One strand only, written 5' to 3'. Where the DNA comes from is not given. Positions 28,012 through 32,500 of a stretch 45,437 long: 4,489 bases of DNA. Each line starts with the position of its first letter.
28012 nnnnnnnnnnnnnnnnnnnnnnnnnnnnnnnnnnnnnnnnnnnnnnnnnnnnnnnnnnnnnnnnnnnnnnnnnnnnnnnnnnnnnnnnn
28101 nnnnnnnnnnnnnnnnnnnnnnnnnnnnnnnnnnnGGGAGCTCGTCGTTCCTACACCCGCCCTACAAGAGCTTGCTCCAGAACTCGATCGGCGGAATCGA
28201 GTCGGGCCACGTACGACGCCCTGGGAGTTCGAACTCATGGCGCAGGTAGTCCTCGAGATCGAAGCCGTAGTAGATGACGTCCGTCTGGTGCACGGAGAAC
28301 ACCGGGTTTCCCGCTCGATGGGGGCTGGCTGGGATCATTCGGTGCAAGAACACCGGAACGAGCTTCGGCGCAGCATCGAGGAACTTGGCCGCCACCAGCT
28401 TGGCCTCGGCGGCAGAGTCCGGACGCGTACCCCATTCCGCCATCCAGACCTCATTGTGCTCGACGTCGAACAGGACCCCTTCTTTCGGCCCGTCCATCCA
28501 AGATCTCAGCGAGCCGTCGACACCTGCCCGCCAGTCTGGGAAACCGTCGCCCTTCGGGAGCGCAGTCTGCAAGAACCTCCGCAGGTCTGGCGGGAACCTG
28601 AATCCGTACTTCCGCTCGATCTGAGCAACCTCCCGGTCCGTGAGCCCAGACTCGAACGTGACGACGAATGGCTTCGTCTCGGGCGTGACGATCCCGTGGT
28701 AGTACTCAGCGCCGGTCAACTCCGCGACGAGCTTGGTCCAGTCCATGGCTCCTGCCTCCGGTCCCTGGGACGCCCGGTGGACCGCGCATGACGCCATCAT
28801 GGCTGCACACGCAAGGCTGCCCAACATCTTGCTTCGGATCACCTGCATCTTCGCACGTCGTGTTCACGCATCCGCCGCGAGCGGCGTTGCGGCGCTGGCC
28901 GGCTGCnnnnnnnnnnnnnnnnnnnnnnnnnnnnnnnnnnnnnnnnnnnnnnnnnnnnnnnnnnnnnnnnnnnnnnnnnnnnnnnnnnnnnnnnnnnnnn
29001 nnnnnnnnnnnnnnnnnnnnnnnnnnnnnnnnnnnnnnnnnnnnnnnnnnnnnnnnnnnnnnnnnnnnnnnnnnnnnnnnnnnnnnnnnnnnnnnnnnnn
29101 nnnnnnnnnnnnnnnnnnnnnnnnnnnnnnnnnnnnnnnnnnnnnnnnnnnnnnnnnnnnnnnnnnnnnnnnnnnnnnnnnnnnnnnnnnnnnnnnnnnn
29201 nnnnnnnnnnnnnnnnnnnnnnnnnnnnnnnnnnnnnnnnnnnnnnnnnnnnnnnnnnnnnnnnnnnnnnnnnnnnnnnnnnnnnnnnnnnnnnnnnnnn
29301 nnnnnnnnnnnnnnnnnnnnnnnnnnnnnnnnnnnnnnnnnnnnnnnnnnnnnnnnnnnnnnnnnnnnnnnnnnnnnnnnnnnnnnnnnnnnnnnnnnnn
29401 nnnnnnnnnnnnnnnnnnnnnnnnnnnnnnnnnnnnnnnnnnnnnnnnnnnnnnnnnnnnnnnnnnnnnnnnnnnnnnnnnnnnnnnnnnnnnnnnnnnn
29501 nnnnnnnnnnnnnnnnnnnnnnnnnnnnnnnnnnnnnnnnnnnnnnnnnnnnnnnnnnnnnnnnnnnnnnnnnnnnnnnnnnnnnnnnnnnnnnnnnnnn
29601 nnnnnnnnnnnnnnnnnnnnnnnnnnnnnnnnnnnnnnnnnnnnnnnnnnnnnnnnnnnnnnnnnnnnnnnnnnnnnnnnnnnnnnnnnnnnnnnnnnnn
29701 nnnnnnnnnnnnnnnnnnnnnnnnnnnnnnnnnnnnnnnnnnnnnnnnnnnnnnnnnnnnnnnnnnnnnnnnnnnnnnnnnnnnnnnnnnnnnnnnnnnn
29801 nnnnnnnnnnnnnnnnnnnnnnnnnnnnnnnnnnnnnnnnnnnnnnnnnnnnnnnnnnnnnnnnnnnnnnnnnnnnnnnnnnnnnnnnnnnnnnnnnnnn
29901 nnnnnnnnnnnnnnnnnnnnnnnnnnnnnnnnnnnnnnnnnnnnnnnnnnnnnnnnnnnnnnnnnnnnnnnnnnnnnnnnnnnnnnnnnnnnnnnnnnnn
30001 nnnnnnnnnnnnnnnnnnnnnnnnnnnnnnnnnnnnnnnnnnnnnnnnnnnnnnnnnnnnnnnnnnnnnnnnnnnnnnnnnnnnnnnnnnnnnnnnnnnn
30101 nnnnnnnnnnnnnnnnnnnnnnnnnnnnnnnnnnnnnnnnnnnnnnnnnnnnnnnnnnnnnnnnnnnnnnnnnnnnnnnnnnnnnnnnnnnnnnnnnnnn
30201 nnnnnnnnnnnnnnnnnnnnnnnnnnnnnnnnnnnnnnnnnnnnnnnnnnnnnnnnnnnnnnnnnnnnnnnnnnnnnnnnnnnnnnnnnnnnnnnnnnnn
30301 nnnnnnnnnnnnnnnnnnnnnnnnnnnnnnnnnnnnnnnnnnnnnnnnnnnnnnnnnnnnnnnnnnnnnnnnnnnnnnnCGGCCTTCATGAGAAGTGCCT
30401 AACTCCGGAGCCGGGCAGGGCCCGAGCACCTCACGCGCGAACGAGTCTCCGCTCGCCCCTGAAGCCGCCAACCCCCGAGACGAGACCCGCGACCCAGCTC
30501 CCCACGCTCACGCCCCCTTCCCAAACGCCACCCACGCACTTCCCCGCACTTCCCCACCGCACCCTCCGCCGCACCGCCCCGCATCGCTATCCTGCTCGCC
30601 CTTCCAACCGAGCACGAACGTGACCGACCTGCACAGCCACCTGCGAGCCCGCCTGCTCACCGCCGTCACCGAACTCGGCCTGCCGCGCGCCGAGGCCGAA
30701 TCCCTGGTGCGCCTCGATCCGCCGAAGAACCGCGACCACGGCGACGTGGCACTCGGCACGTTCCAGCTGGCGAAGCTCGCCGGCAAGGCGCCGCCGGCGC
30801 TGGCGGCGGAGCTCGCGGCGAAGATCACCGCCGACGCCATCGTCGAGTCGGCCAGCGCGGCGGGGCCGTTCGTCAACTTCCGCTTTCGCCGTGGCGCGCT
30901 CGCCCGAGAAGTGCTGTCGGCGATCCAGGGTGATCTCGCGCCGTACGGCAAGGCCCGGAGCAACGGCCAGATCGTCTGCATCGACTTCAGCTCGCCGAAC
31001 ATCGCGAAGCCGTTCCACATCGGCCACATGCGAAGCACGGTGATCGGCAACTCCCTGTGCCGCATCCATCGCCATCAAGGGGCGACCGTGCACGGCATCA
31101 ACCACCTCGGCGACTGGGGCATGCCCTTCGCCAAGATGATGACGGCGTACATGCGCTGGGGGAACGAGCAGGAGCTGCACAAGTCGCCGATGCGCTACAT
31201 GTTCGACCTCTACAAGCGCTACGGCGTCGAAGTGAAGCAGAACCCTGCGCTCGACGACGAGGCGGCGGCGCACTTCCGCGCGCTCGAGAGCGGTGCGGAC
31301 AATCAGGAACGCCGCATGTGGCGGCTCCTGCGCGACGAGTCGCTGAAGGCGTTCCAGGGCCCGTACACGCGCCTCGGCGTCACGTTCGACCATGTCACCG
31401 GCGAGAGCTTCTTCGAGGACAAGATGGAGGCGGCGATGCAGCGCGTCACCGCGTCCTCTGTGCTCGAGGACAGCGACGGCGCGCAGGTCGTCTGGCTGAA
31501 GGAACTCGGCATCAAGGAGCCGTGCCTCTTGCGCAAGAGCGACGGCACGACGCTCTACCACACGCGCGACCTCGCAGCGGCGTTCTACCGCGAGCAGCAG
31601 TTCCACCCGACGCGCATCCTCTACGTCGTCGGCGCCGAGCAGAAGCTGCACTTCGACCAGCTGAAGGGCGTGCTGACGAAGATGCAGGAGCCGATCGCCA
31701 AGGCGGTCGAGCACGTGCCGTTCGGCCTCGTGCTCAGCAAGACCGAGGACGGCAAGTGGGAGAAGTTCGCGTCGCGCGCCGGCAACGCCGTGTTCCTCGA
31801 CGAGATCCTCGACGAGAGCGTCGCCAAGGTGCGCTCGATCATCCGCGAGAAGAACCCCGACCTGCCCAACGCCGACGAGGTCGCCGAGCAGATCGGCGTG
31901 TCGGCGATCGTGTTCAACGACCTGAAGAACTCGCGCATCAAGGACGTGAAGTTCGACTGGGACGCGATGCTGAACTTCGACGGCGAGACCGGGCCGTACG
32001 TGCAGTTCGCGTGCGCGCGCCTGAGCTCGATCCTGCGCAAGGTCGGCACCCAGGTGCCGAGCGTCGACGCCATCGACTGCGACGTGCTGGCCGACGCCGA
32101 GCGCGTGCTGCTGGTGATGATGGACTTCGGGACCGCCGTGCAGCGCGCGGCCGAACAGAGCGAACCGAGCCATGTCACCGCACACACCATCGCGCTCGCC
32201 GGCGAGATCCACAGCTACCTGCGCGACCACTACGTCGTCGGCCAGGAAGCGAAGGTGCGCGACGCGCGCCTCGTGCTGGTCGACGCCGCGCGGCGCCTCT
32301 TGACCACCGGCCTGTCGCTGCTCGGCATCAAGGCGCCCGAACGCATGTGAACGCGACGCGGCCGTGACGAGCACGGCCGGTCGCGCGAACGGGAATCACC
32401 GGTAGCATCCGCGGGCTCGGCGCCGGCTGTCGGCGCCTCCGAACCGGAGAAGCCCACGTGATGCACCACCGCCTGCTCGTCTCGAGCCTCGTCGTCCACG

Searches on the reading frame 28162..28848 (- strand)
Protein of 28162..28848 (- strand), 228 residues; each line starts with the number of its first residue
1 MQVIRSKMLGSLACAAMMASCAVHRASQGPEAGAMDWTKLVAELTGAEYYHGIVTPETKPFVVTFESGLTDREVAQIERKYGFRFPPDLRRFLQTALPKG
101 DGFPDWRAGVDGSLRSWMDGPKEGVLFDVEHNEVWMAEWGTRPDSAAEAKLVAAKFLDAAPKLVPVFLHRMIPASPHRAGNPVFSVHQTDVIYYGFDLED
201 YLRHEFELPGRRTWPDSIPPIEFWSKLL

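Call 43: search_protein_families(library=pfam, proteins=[window:28162-28848:-], max_evalue=0.01)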
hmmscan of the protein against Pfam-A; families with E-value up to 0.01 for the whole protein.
window:28162-28848:- (228 aa): 1 family
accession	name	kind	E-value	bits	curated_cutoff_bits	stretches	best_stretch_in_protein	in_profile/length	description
PF09346.15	SMI1_KNR4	-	0.00013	23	25.4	1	68-96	1-29/125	SMI1 / KNR4 family (SUKH-1)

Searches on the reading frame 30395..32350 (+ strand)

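Call 43: search_protein_families(library=pfam, proteins=[window:30395-32350:+], max_evalue=0.01)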
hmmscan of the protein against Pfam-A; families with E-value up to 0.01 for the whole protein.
window:30395-32350:+ (651 aa): 3 families
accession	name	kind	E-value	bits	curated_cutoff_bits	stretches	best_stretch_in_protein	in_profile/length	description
PF00750.26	tRNA-synt_1d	-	3.7e-82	276.5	23.3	1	184-522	12-349/349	tRNA synthetases class I (R), catalytic domain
PF05746.21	DALR_1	-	1.5e-23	83.6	22.3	1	536-651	1-117/117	DALR anticodon binding domain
PF03485.21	Arg_tRNA_synt_N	-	1.4e-14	54.9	21.5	1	82-164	2-85/85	Arginyl tRNA synthetase N terminal domain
